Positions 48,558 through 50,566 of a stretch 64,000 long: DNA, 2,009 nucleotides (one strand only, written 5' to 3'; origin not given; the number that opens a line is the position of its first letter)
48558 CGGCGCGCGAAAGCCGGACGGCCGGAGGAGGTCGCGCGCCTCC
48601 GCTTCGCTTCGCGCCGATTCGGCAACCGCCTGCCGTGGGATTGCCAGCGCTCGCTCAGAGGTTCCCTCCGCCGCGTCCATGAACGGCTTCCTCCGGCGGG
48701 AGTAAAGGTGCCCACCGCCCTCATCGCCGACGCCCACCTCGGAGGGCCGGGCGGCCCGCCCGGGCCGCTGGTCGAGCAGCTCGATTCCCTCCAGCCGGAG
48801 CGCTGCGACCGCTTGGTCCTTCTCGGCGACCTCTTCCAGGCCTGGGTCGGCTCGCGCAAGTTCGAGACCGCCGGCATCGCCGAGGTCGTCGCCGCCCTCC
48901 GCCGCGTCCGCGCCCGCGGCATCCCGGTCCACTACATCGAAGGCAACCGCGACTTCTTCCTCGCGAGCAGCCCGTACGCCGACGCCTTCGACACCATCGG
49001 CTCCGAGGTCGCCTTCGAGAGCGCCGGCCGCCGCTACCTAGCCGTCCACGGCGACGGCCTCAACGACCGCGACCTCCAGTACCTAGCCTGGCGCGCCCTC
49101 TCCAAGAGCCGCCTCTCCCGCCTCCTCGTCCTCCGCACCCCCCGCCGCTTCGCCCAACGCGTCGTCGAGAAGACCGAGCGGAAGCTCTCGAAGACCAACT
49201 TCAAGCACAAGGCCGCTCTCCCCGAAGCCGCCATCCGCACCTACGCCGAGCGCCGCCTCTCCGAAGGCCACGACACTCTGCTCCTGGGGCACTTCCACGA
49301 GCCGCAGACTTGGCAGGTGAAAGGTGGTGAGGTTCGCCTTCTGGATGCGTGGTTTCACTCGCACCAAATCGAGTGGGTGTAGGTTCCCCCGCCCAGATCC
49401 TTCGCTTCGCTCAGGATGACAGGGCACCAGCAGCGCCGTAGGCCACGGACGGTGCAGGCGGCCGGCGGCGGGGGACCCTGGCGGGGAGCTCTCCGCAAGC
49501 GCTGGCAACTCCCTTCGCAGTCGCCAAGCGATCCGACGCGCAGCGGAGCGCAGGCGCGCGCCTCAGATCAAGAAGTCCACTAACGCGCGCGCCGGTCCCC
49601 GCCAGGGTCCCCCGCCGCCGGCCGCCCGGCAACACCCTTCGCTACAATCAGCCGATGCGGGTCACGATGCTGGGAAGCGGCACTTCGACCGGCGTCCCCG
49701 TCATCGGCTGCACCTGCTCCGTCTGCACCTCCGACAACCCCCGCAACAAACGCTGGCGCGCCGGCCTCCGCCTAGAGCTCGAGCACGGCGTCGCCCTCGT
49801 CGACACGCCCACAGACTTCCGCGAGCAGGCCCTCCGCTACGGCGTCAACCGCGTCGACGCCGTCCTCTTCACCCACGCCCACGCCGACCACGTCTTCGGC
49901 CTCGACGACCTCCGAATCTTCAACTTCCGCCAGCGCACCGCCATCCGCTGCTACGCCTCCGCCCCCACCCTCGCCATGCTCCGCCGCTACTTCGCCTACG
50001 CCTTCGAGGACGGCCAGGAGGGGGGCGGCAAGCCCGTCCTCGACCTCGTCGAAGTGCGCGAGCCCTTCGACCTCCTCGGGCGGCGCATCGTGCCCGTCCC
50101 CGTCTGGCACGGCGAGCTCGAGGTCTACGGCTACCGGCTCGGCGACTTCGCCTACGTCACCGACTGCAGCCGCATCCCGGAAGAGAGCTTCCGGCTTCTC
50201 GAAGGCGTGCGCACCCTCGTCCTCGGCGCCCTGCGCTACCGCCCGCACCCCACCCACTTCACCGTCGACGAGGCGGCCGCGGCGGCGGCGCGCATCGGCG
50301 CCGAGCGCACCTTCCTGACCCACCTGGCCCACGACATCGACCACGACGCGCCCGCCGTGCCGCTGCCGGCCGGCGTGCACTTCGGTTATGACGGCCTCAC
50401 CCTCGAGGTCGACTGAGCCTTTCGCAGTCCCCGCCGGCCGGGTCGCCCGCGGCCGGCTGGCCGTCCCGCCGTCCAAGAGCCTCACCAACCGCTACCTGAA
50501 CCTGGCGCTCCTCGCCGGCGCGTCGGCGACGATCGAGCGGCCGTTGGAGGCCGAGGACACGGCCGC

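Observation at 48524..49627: Two related small intergenic elements with long perfect terminal inverted repeats and a conserved GC-hairpin core: candidate structured-ncRNA or MITE family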

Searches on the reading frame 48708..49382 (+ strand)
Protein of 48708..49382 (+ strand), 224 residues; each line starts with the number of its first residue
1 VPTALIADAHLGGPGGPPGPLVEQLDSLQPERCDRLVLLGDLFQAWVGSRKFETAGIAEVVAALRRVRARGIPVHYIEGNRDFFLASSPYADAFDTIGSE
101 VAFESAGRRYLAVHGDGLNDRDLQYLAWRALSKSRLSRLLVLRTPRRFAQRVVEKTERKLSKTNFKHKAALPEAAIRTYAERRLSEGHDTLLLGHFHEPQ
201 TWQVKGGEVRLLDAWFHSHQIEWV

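Call 13: search_protein_families(library=pfam, proteins=[window:48708-49382:+])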
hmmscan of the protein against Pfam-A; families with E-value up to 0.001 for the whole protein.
window:48708-49382:+ (224 aa): 1 family
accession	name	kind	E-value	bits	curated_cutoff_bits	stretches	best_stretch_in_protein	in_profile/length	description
PF12850.12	Metallophos_2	-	1.7e-07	31.8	27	1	1-121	1-95/154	Calcineurin-like phosphoesterase superfamily domain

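Call 15: find_encoding_contigs(protein=window:48708-49382:+, flank=10000, max_places=10)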
Protein window:48708-49382:+ (224 aa): no gene with exactly this product is on record in the collection.

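Call 28: find_homologous_proteins(query=window:48708-49382:+, max_evalue=1e-20)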
Query window:48708-49382:+ (224 aa): 1522 proteins with E <= 1e-20 among 3959 candidates; the best 120 are listed.
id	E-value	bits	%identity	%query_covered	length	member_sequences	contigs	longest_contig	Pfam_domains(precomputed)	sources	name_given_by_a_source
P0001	3.8e-147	506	100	100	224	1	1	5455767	PF12850.13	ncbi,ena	-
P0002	4.0e-140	483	95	100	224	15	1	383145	PF12850.13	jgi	jgi:UDP-2,3-diacylglucosamine hydrolase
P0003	7.8e-129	446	86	100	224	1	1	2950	PF12850.13,PF00149.34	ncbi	ncbi:MAG: UDP-2,3-diacylglucosamine diphosphatase [Thermoanaerobaculia bacterium]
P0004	4.1e-125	434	85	100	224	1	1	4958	PF12850.13,PF00149.34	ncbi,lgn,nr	ncbi:MAG TPA: UDP-2,3-diacylglucosamine diphosphatase [Thermoanaerobaculia bacterium]|nr:UDP-2,3-dia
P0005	1.5e-118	412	81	100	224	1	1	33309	PF12850.13,PF00149.34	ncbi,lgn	-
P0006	6.7e-116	403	78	100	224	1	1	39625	PF12850.13,PF00149.34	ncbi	-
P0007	6.8e-116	403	79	100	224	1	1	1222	PF12850.13,PF00149.34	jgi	jgi:UDP-2,3-diacylglucosamine hydrolase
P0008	1.3e-112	393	78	100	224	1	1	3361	PF12850.13,PF00149.34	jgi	jgi:UDP-2,3-diacylglucosamine hydrolase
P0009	4.8e-111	388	76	100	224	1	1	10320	PF12850.13,PF00149.34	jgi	jgi:UDP-2,3-diacylglucosamine hydrolase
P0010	1.8e-106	373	74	100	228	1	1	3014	PF12850.13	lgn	-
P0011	6.9e-104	364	72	100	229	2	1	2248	PF12850.13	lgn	-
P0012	7.1e-102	358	71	100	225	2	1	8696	PF12850.13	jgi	jgi:UDP-2,3-diacylglucosamine hydrolase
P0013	1.0e-101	357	70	99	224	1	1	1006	PF12850.13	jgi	jgi:UDP-2,3-diacylglucosamine hydrolase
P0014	1.4e-101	357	70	100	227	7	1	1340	PF12850.13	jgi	-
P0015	2.3e-101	356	71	100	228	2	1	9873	PF12850.13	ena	-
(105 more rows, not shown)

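Call 29: find_encoding_contigs(protein=P0001, flank=10000, max_places=3)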
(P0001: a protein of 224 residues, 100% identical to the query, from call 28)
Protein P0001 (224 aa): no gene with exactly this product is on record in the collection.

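Call 30: find_encoding_contigs(protein=P0002, flank=10000, max_places=3)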
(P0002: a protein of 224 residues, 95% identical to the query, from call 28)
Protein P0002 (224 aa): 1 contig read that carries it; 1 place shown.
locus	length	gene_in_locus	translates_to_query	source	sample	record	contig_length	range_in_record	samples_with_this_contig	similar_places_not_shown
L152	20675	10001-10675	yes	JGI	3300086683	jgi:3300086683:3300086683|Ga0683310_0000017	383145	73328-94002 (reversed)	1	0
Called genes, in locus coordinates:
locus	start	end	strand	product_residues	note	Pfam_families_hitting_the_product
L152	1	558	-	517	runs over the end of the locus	PF00245:Alk_phosphatase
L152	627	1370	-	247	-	PF09335:VTT_dom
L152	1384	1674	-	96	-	PF04362:Iron_traffic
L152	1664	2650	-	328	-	PF01073:3Beta_HSD, PF01370:Epimerase, PF02719:Polysacc_synt_2 (faint), PF04321:RmlD_sub_bind (weak), PF07993:NAD_binding_4 (faint), PF16363:GDP_Man_Dehyd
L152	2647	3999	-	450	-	PF03721:UDPG_MGDP_dh_N, PF00984:UDPG_MGDP_dh, PF03720:UDPG_MGDP_dh_C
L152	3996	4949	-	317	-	PF01073:3Beta_HSD, PF01370:Epimerase, PF02719:Polysacc_synt_2, PF04321:RmlD_sub_bind, PF07993:NAD_binding_4 (faint), PF13460:NAD_binding_10 (weak), PF16363:GDP_Man_Dehyd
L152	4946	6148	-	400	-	PF02470:MlaD, PF28544:Helical_needle (faint)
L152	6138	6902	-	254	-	PF00005:ABC_tran, PF13304:AAA_21 (weak)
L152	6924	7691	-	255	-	PF02405:MlaE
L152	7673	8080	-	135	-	PF09913:DUF2142 (weak)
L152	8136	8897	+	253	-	PF01553:Acyltransferase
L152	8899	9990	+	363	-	PF01883:FeS_assembly_P, PF01656:CbiA, PF02374:ArsA_ATPase (weak), PF09140:MipZ, PF10609:ParA, PF13614:AAA_31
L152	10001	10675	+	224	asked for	PF12850:Metallophos_2 (faint)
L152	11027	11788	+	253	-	PF23023:Anti-Pycsar_Apyc1 (weak), PF00753:Lactamase_B, PF12706:Lactamase_B_2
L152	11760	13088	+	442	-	PF00275:EPSP_synthase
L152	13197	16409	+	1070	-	PF00158:Sigma54_activat, PF14532:Sigma54_activ_2, PF07728:AAA_5 (weak), PF25601:AAA_lid_14, PF02954:HTH_8 (weak)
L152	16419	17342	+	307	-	PF19300:BPD_transp_1_N, PF00528:BPD_transp_1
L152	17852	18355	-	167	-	PF01590:GAF, PF13185:GAF_2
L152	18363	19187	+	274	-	PF12911:OppC_N, PF00528:BPD_transp_1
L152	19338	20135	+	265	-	PF12728:HTH_17 (faint), PF13443:HTH_26 (faint), PF13411:MerR_1 (faint)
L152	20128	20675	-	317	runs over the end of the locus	PF00586:AIRS, PF02769:AIRS_C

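Call 34: find_encoding_contigs(protein=P0005, flank=10000, max_places=3)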
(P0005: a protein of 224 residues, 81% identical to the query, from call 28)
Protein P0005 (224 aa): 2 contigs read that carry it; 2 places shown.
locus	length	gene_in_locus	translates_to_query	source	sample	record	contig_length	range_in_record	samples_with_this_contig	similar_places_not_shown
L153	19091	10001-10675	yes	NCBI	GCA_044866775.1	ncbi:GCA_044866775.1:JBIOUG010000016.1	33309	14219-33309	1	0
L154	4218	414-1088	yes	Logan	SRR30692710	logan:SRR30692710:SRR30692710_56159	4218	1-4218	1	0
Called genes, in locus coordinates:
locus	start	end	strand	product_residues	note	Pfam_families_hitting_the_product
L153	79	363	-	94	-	PF04362:Iron_traffic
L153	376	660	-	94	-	-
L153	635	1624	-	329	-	PF01073:3Beta_HSD, PF01370:Epimerase, PF02719:Polysacc_synt_2 (faint), PF04321:RmlD_sub_bind (weak), PF07993:NAD_binding_4 (faint), PF16363:GDP_Man_Dehyd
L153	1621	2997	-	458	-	PF03721:UDPG_MGDP_dh_N, PF03807:F420_oxidored (faint), PF00984:UDPG_MGDP_dh, PF03720:UDPG_MGDP_dh_C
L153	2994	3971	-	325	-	PF01073:3Beta_HSD, PF01370:Epimerase, PF02719:Polysacc_synt_2, PF04321:RmlD_sub_bind, PF07993:NAD_binding_4, PF13460:NAD_binding_10 (weak), PF16363:GDP_Man_Dehyd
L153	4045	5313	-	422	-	PF02470:MlaD, PF28544:Helical_needle (faint)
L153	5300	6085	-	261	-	PF00005:ABC_tran, PF13304:AAA_21 (weak)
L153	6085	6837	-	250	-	PF02405:MlaE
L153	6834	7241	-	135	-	-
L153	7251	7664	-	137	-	PF01850:PIN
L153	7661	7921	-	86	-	-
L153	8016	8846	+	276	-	PF01553:Acyltransferase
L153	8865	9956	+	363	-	PF01883:FeS_assembly_P, PF01656:CbiA, PF02374:ArsA_ATPase (weak), PF09140:MipZ (weak), PF10609:ParA, PF13614:AAA_31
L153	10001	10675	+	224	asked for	PF00149:Metallophos (weak), PF12850:Metallophos_2 (faint)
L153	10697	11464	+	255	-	PF23023:Anti-Pycsar_Apyc1 (weak), PF00753:Lactamase_B (weak), PF12706:Lactamase_B_2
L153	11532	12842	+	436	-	PF00275:EPSP_synthase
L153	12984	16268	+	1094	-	PF00158:Sigma54_activat, PF07728:AAA_5 (weak), PF14532:Sigma54_activ_2, PF25601:AAA_lid_14, PF02954:HTH_8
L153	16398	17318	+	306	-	PF19300:BPD_transp_1_N, PF00528:BPD_transp_1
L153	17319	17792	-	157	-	PF01590:GAF, PF13185:GAF_2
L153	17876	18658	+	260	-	PF12911:OppC_N (weak), PF00528:BPD_transp_1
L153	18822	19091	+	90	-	?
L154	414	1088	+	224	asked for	PF00149:Metallophos (weak), PF12850:Metallophos_2 (faint)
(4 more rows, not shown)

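Call 35: find_encoding_contigs(protein=P0006, flank=10000, max_places=3)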
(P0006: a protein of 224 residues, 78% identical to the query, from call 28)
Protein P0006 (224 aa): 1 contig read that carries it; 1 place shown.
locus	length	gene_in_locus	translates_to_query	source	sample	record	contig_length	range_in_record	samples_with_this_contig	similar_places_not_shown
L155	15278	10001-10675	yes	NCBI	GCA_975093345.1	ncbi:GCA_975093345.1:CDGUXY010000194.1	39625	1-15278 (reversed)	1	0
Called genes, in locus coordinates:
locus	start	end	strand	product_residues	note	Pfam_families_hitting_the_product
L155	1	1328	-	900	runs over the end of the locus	PF07715:Plug, PF00593:TonB_dep_Rec_b-barrel, PF14905:OMP_b-brl_3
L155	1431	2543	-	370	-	PF00356:LacI, PF00532:Peripla_BP_1, PF13407:Peripla_BP_4 (weak), PF13377:Peripla_BP_3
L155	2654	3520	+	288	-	PF00480:ROK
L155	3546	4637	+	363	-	PF01883:FeS_assembly_P, PF01656:CbiA, PF09140:MipZ (weak), PF10609:ParA, PF13614:AAA_31 (weak)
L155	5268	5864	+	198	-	-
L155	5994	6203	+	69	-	-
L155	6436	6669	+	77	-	-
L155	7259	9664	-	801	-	PF13620:CarboxypepD_reg (weak)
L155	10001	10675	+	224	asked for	PF00149:Metallophos (weak), PF12850:Metallophos_2 (faint)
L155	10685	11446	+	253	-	PF23023:Anti-Pycsar_Apyc1 (weak), PF00753:Lactamase_B, PF12706:Lactamase_B_2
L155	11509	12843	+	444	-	PF00275:EPSP_synthase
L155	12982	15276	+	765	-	?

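Call 37: list_cluster_members(proteins=[P0001])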
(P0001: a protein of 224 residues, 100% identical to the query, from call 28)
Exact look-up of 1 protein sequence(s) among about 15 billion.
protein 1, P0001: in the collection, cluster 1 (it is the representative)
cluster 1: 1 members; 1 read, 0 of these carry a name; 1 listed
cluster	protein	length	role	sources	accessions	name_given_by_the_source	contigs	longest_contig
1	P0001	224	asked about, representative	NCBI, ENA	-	-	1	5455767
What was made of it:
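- Tried and rejected: The cluster look-up gave no organism name (call 37).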

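Call 57: find_encoding_contigs(protein=P0003, flank=10000, max_places=4)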
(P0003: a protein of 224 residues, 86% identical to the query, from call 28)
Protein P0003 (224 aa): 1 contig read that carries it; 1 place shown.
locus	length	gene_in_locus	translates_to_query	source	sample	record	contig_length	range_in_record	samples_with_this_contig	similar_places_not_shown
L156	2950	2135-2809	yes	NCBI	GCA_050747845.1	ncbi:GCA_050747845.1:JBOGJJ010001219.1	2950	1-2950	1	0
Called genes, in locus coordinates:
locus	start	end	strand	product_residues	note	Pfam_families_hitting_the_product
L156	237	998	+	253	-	PF01553:Acyltransferase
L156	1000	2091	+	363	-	PF01883:FeS_assembly_P, PF01656:CbiA, PF02374:ArsA_ATPase (weak), PF09140:MipZ, PF10609:ParA, PF13614:AAA_31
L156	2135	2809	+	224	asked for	PF00149:Metallophos (weak), PF12850:Metallophos_2 (faint)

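Call 58: find_encoding_contigs(protein=P0004, flank=10000, max_places=4)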
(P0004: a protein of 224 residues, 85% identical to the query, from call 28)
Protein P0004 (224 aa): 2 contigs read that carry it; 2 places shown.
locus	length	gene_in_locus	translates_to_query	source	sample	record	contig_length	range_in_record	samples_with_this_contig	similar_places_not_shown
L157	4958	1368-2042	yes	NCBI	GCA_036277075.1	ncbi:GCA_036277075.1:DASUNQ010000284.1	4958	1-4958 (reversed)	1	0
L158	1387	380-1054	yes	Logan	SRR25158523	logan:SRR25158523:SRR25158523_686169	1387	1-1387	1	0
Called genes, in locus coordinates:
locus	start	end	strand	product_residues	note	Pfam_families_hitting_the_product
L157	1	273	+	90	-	?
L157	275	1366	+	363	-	PF01883:FeS_assembly_P, PF00142:Fer4_NifH (faint), PF01656:CbiA, PF02374:ArsA_ATPase (weak), PF09140:MipZ, PF10609:ParA, PF13614:AAA_31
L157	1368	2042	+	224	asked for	PF00149:Metallophos (weak), PF12850:Metallophos_2 (faint)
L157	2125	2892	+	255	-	PF23023:Anti-Pycsar_Apyc1 (weak), PF00753:Lactamase_B, PF12706:Lactamase_B_2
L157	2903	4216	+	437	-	PF00275:EPSP_synthase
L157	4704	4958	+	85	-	?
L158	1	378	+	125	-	?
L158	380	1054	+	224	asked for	PF00149:Metallophos (weak), PF12850:Metallophos_2 (faint)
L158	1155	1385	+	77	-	?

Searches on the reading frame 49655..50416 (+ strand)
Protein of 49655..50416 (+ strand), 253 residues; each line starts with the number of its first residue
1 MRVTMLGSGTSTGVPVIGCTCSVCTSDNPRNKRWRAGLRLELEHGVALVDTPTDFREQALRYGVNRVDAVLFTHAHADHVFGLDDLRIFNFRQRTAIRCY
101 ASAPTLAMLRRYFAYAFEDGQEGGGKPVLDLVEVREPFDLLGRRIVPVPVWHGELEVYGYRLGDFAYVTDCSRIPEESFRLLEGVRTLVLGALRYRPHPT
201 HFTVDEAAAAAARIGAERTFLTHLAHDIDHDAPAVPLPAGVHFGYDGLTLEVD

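Call 13: search_protein_families(library=pfam, proteins=[window:49655-50416:+])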
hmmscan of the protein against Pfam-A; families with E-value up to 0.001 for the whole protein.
window:49655-50416:+ (253 aa): 2 families
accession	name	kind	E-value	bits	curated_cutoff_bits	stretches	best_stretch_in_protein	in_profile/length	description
PF12706.13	Lactamase_B_2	-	6.9e-35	120.9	27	1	48-223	4-199/200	Beta-lactamase superfamily domain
PF00753.33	Lactamase_B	-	4.4e-08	33.7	22.7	1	43-87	14-64/196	Metallo-beta-lactamase superfamily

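Call 16: find_encoding_contigs(protein=window:49655-50416:+, flank=10000, max_places=10)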
Protein window:49655-50416:+ (253 aa): no gene with exactly this product is on record in the collection.
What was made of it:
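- On REPIN / REP-RAYT: The source genome beyond the window could not be retrieved (calls 15, 16, 29).
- Tried and rejected: Exact-protein look-ups to recover the source genome failed, for the lpxH-like and MBL proteins and for P0001 (calls 15, 16, 29).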
